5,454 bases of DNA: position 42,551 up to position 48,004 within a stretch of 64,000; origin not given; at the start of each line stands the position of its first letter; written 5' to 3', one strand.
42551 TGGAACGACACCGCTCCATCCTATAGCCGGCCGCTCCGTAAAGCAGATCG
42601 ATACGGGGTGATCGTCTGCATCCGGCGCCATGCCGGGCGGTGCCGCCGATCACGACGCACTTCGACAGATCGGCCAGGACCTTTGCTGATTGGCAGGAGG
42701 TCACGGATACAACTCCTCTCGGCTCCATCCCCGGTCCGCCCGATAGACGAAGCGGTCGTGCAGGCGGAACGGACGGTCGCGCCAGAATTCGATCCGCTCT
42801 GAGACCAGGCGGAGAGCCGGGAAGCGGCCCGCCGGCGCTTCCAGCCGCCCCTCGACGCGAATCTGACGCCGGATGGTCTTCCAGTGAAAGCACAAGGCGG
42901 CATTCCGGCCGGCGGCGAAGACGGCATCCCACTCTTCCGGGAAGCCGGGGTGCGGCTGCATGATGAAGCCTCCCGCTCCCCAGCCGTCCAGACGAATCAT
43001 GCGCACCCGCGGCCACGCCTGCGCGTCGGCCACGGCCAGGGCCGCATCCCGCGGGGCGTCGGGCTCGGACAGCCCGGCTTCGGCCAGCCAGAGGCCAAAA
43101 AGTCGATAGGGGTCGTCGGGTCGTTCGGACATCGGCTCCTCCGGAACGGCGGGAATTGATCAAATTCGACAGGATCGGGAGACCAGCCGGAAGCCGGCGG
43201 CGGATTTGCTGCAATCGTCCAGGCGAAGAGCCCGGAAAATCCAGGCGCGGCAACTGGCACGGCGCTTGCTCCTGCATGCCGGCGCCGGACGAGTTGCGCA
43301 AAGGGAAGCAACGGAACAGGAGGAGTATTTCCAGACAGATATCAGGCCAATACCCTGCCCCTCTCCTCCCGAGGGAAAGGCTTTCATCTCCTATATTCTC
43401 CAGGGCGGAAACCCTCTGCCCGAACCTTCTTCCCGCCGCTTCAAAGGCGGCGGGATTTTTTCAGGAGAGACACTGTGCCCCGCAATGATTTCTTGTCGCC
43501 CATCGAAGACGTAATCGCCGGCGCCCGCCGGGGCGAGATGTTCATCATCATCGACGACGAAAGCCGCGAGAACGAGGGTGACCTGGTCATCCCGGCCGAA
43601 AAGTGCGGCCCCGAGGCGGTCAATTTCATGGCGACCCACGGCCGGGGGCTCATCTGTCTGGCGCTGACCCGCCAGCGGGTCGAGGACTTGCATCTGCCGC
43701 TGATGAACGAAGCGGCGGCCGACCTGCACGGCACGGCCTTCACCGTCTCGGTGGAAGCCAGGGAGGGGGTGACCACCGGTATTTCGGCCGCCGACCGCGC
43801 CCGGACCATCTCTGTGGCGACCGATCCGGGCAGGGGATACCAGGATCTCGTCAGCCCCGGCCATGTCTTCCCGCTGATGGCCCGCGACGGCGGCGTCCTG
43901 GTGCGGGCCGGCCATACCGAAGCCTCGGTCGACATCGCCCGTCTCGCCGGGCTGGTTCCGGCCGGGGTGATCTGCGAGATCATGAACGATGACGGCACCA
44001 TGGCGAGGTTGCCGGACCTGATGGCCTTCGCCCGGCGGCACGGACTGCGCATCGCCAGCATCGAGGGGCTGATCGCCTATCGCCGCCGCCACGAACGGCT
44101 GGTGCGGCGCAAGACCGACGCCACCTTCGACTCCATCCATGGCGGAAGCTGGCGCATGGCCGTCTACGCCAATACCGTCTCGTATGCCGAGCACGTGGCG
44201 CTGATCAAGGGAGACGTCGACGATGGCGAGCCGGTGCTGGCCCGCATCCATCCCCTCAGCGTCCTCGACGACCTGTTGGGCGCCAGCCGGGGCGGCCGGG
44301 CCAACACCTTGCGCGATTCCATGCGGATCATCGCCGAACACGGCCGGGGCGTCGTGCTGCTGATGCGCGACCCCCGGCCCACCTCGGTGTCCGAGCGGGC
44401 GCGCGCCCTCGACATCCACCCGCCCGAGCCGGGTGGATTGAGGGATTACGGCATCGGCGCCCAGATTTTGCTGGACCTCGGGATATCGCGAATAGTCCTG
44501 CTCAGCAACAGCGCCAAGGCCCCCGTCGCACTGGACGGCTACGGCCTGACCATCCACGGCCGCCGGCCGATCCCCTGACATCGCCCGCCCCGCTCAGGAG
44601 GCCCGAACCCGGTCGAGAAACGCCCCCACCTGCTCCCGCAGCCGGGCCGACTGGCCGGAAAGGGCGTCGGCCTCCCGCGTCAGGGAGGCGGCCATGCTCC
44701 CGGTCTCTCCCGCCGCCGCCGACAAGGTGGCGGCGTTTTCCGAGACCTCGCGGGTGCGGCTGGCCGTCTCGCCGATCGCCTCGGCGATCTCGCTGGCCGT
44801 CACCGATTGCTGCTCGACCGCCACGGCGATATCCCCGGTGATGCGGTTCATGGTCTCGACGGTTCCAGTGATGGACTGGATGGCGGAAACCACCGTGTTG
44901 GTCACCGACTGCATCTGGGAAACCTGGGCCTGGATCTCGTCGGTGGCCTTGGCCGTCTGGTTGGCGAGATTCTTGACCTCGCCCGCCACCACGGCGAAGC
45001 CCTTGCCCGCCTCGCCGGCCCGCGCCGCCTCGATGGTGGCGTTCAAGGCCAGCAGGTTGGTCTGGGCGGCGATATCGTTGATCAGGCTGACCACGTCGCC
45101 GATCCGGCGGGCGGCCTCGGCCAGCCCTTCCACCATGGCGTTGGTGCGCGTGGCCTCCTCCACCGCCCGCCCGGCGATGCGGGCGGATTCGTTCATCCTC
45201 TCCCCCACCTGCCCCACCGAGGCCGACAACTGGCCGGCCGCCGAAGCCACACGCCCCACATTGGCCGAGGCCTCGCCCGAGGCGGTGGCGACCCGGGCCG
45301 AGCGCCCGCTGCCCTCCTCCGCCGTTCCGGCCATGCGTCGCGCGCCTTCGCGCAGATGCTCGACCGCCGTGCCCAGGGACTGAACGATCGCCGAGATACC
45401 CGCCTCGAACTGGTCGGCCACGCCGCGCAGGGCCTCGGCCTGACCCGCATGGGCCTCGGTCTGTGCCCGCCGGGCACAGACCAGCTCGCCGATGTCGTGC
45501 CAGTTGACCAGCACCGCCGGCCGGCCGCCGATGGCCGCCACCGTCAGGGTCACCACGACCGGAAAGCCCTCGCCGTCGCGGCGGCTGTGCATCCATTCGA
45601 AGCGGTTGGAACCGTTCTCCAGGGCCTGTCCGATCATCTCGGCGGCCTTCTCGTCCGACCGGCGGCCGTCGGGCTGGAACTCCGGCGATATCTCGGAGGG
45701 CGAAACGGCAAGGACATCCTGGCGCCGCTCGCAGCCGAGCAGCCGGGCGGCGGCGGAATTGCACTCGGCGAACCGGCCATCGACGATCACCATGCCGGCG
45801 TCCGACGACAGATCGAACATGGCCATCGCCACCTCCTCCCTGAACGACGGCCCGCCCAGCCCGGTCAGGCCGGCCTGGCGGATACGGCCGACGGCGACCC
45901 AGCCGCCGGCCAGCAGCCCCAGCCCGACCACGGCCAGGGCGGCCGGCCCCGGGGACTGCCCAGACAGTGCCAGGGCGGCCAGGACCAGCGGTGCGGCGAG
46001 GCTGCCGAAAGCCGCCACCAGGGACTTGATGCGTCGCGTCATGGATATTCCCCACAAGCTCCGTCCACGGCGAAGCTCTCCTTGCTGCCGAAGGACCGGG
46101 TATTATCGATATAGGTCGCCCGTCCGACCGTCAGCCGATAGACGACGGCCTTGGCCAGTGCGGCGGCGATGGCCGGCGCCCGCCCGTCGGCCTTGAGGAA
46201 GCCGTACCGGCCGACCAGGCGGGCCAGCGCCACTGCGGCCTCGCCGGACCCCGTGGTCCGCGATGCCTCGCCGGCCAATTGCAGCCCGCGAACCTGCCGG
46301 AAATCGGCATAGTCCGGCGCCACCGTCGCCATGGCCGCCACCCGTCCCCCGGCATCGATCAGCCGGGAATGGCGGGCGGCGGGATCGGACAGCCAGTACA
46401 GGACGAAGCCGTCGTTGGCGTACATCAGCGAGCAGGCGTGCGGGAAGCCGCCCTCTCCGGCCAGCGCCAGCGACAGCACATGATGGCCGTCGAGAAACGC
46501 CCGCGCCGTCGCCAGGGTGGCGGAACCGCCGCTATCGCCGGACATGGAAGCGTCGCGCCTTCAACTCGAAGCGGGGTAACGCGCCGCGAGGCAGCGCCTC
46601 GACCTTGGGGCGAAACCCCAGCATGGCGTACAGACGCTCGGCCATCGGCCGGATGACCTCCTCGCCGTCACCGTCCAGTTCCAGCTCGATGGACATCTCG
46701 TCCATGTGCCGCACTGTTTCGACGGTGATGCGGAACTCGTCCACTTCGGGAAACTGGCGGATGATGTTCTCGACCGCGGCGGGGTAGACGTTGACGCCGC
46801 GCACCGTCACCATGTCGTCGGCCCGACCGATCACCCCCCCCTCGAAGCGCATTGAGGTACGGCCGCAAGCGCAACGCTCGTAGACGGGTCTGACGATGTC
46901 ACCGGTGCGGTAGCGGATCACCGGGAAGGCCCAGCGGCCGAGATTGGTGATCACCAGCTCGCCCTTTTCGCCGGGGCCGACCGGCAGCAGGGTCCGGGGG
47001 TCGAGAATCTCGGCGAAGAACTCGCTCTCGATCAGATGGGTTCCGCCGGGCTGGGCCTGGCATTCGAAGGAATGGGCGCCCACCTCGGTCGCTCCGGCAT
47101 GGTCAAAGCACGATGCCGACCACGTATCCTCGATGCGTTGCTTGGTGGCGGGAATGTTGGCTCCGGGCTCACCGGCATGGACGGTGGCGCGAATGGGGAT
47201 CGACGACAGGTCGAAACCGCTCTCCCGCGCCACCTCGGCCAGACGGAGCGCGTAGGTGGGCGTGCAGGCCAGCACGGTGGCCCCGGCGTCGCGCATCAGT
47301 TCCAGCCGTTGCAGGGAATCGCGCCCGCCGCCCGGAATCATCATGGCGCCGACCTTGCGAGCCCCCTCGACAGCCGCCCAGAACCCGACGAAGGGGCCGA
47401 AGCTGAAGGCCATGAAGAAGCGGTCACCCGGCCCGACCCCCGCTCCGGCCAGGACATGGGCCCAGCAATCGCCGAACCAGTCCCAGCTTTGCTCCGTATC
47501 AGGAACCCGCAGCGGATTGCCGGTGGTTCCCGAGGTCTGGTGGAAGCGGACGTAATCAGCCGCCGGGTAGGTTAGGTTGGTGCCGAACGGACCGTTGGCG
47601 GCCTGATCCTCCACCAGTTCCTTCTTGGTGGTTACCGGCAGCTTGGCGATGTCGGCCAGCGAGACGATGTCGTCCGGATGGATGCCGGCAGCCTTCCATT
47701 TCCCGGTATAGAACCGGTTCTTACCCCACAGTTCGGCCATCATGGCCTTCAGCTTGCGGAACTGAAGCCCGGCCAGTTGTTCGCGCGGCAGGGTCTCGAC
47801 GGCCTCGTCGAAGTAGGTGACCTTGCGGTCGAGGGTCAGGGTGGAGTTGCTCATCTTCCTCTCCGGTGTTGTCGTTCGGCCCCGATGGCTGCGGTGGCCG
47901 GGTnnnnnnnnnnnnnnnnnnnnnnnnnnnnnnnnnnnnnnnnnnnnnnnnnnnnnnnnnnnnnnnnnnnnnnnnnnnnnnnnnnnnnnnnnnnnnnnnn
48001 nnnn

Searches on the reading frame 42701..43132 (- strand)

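Call 40: search_protein_families(library=pfam, proteins=[window:42701-43132:-], max_evalue=0.001)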
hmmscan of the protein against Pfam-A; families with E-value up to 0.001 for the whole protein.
window:42701-43132:- (143 aa): 1 family
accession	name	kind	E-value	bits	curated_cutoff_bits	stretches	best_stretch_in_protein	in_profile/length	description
PF10590.14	PNP_phzG_C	-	5.5e-13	49.1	27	1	107-143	4-42/42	Pyridoxine 5'-phosphate oxidase C-terminal dimerisation region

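Call 57: search_protein_families(library=ncbifam, proteins=[window:42701-43132:-], max_evalue=0.001)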
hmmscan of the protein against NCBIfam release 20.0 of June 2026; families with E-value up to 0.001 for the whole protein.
window:42701-43132:- (143 aa): 3 families
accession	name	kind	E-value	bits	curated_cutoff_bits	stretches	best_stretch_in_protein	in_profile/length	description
NF004231.0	PRK05679.1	subfamily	6.8e-26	91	129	2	4-98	22-114/213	pyridoxal 5'-phosphate synthase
TIGR00558.3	pdxH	equivalog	5.7e-21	75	180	2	7-98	1-90/190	pyridoxamine 5'-phosphate oxidase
NF038138.1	phena_PhzG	equivalog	3.5e-17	62.8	270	2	3-98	15-108/206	phenazine biosynthesis FMN-dependent oxidase PhzG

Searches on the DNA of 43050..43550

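Call 53: search_rna_families(source=window, start=43050, end=43550, threshold=evalue, max_evalue=10, show_alignments=2)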
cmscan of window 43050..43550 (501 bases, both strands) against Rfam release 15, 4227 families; matches with E-value up to 10: 7.
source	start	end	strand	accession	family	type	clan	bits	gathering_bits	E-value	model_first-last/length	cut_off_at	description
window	43354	43463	+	RF02837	anti-hemB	Gene; sRNA;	-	20.7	49.5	0.017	1-81/81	no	Burkholderia RNA 7 (anti-hemB)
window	43385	43462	+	RF02278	Betaproteobacteria_toxic_sRNA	Gene; sRNA;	-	14.7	50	2.6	1-64/64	no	Betaproteobacteria toxic small RNA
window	43316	43470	+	RF00557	L10_leader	Cis-reg; leader;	-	14.4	44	6.9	25-138/138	no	Ribosomal protein L10 leader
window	43066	43129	+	RF03647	mir-7640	Gene; miRNA;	-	13.9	90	7.1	1-60/60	no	mir-7640 microRNA precursor family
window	43408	43522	-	RF00062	HgcC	Gene;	-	12.8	50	1.8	1-130/130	no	HgcC family RNA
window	43431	43496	-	RF01670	P17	Gene; sRNA;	-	11.4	45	1.7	1-282/282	no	Pseudomonas sRNA P17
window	43455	43477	-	RF01962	RMST_1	Gene; lncRNA;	-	10.7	40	7.3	1-61/61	no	Rhabdomyosarcoma 2 associated transcript conserved region 1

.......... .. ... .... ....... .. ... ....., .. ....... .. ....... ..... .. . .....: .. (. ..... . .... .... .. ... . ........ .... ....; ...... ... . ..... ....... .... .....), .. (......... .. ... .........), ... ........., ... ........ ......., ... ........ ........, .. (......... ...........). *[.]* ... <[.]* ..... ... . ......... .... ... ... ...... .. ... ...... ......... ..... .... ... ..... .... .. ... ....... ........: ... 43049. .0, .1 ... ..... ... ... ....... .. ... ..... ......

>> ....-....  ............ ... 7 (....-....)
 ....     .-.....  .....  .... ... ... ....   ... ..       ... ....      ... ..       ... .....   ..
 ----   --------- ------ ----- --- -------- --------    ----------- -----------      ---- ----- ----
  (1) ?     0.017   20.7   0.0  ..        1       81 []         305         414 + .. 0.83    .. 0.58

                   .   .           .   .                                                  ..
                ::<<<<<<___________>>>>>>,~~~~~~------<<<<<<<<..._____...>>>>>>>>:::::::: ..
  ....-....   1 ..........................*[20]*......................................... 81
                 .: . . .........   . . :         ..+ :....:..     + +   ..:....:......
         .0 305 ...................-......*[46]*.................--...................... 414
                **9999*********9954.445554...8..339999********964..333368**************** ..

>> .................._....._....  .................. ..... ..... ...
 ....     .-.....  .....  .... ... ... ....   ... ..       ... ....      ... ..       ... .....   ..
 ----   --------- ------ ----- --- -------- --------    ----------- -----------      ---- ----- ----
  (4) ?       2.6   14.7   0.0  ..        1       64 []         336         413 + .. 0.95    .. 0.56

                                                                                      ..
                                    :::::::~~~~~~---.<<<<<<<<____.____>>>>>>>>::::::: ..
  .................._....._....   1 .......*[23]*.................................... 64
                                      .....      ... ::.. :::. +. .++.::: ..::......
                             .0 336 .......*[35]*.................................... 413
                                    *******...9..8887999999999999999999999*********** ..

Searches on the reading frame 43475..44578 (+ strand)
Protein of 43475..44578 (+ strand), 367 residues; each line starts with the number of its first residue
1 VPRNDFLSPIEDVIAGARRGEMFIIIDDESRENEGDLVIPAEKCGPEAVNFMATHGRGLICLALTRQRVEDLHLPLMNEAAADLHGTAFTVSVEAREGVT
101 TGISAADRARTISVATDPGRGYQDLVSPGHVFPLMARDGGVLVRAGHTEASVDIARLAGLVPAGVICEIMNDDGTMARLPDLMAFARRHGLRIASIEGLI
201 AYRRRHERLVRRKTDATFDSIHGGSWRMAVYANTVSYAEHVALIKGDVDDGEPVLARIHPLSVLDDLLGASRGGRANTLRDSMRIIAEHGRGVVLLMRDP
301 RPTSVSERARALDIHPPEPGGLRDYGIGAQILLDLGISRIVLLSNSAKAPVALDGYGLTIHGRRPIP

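Call 57: search_protein_families(library=ncbifam, proteins=[window:43475-44578:+], max_evalue=0.001)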
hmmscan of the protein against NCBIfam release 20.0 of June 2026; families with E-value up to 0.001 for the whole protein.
window:43475-44578:+ (367 aa): 11 families
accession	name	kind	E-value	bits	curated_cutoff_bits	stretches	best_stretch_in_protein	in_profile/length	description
NF010626.1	PRK14019.1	equivalog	8.8e-128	426.3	513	1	7-362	2-359/364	bifunctional 3,4-dihydroxy-2-butanone-4-phosphate synthase/GTP cyclohydrolase II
NF006803.0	PRK09311.1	equivalog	3.7e-118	394.9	569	1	7-367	9-382/417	bifunctional 3,4-dihydroxy-2-butanone-4-phosphate synthase/GTP cyclohydrolase II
NF006806.0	PRK09319.1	equivalog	3.8e-116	388.9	764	2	8-299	12-306/561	bifunctional 3,4-dihydroxy-2-butanone-4-phosphate synthase/GTP cyclohydrolase II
NF009132.0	PRK12485.1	equivalog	4.5e-96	322.1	693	1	9-360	5-361/369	bifunctional 3,4-dihydroxy-2-butanone-4-phosphate synthase/GTP cyclohydrolase II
NF006804.0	PRK09314.1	equivalog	4.3e-88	295.7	432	1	10-362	6-335/339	bifunctional 3,4-dihydroxy-2-butanone 4-phosphate synthase/GTP cyclohydrolase II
TIGR00506.1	ribB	equivalog_domain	5e-72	241.7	177.45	1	8-203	3-204/204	3,4-dihydroxy-2-butanone-4-phosphate synthase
NF006805.0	PRK09318.1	equivalog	6.5e-48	163.6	486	1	20-364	11-355/387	bifunctional 3,4-dihydroxy-2-butanone-4-phosphate synthase/GTP cyclohydrolase II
NF004437.0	PRK05773.1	equivalog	1.2e-21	77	262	1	10-193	3-207/219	3,4-dihydroxy-2-butanone 4-phosphate synthase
NF006456.0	PRK08815.1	equivalog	1.6e-13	50.7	464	1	149-313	122-277/376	GTP cyclohydrolase II RibA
NF001591.0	PRK00393.1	subfamily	5.1e-13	48.9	148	1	224-299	17-91/199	GTP cyclohydrolase II RibA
TIGR00505.1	ribA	equivalog_domain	6.2e-13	48.7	205.85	1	213-299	3-88/191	GTP cyclohydrolase II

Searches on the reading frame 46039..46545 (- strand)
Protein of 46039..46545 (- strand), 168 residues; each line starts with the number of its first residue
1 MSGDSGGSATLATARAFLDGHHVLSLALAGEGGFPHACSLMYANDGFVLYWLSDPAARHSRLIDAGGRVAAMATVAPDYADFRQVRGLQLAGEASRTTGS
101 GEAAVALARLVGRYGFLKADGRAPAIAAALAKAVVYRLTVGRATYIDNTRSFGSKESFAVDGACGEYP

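Call 3: search_protein_families(library=pfam, proteins=[window:46039-46545:-], max_evalue=0.01)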
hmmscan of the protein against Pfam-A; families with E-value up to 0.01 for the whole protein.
window:46039-46545:- (168 aa): 2 families
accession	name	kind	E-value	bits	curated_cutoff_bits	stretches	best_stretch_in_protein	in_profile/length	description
PF12900.13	Pyridox_ox_2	-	1.6e-05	25.3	27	1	13-144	4-137/140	Pyridoxamine 5'-phosphate oxidase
PF01243.27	PNPOx_N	-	2.8e-05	24.9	28.1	1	13-142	4-115/120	Pyridoxamine 5'-phosphate oxidase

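Call 4: search_protein_families(library=ncbifam, proteins=[window:46039-46545:-], max_evalue=0.01)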
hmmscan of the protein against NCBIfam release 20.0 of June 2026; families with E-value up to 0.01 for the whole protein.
window:46039-46545:- (168 aa): 3 families
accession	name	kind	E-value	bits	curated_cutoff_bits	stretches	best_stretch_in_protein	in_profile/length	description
NF002900.0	PRK03467.1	equivalog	1.6e-10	40.9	176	1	10-158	6-141/150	YhbP family protein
TIGR03618.1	Rv1155_F420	subfamily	0.002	18.3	79.05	1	14-143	1-125/127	TIGR03618 family F420-dependent PPOX class oxidoreductase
NF005535.1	PRK07196.1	equivalog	0.0075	15.3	715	0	3-36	313-346/434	flagellar protein export ATPase FliI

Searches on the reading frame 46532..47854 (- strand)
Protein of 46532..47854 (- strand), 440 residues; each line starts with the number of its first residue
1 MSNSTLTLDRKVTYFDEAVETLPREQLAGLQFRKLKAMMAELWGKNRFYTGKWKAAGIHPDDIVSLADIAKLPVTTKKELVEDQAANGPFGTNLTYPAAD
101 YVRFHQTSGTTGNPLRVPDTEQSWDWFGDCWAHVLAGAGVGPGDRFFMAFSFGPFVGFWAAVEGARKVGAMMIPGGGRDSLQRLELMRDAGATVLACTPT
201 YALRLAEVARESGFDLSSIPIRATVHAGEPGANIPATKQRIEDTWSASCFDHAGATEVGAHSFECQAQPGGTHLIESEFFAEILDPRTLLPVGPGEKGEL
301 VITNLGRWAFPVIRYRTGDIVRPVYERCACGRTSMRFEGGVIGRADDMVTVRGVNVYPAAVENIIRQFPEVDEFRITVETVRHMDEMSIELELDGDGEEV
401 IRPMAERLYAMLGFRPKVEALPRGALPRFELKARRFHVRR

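Call 3: search_protein_families(library=pfam, proteins=[window:46532-47854:-], max_evalue=0.01)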
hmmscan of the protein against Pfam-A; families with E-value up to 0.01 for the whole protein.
window:46532-47854:- (440 aa): 2 families
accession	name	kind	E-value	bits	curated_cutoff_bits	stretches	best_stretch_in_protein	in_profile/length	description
PF14535.12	AMP-binding_C_2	-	4e-15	56.3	25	1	353-437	1-93/96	AMP-binding enzyme C-terminal domain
PF00501.34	AMP-binding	-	1.6e-11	44.1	29.9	1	104-303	167-375/384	AMP-binding enzyme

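Call 4: search_protein_families(library=ncbifam, proteins=[window:46532-47854:-], max_evalue=0.01)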
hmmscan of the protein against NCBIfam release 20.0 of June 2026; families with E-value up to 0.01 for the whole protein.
window:46532-47854:- (440 aa): 41 families (the best 25 are shown)
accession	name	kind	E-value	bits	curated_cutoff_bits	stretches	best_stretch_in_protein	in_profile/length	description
NF041878.1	paak_haloarch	equivalog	2.4e-88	296.6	700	1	18-431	4-417/427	phenylacetate--CoA ligase PaaK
TIGR02155.1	PA_CoA_ligase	equivalog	5.4e-76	255.8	646.3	1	20-439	1-421/422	phenylacetate--CoA ligase PaaK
NF053551.1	FlxY_rubin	equivalog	1.6e-58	198.4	520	1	22-429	4-408/424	flexirubin biosynthesis putative acyl-CoA ligase FlxY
NF045666.1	DVU1553_fam_AMP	equivalog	2.7e-39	135.2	300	1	19-337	15-324/331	DVU_1553 family AMP-dependent CoA ligase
NF041217.1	BagE_FevW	exception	2.5e-35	122.3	800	1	70-436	45-402/424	bagremycin/ferroverdin synthetase BagE/FevW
TIGR03335.1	F390_ftsA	equivalog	1.9e-31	109.3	458.7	1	14-374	1-358/445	coenzyme F390 synthetase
NF005801.1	PRK07656.1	equivalog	7.7e-12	44.6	657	2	100-227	165-289/500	FadD3 family acyl-CoA ligase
TIGR01733.1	AA-adenyl-dom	subfamily_domain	1.7e-09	37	317.4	1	98-303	121-325/409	amino acid adenylation domain-containing protein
NF009071.0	PRK12406.1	subfamily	1.3e-08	33.8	701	1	106-373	160-430/510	acyl-CoA synthetase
NF004837.0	PRK06187.1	subfamily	1.1e-07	30.5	476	1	344-374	421-451/531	long-chain-fatty-acid--CoA ligase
NF053567.1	HBDA_AROS1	equivalog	1.1e-06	27.3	1000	1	62-256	137-322/523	3-hydroxybenzoate--CoA ligase HbdA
NF006181.0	PRK08314.1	subfamily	3e-06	25.8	705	1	100-303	205-404/563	long-chain-fatty-acid--CoA ligase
NF006167.0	PRK08308.1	equivalog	1e-05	24.6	513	1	342-373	310-341/414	acyl-CoA synthetase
NF004822.0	PRK06178.1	equivalog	1.1e-05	24.3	782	0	342-373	465-496/571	acyl-CoA synthetase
NF005702.0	PRK07514.1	subfamily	1.7e-05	23.4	558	1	341-384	396-437/506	malonyl-CoA synthase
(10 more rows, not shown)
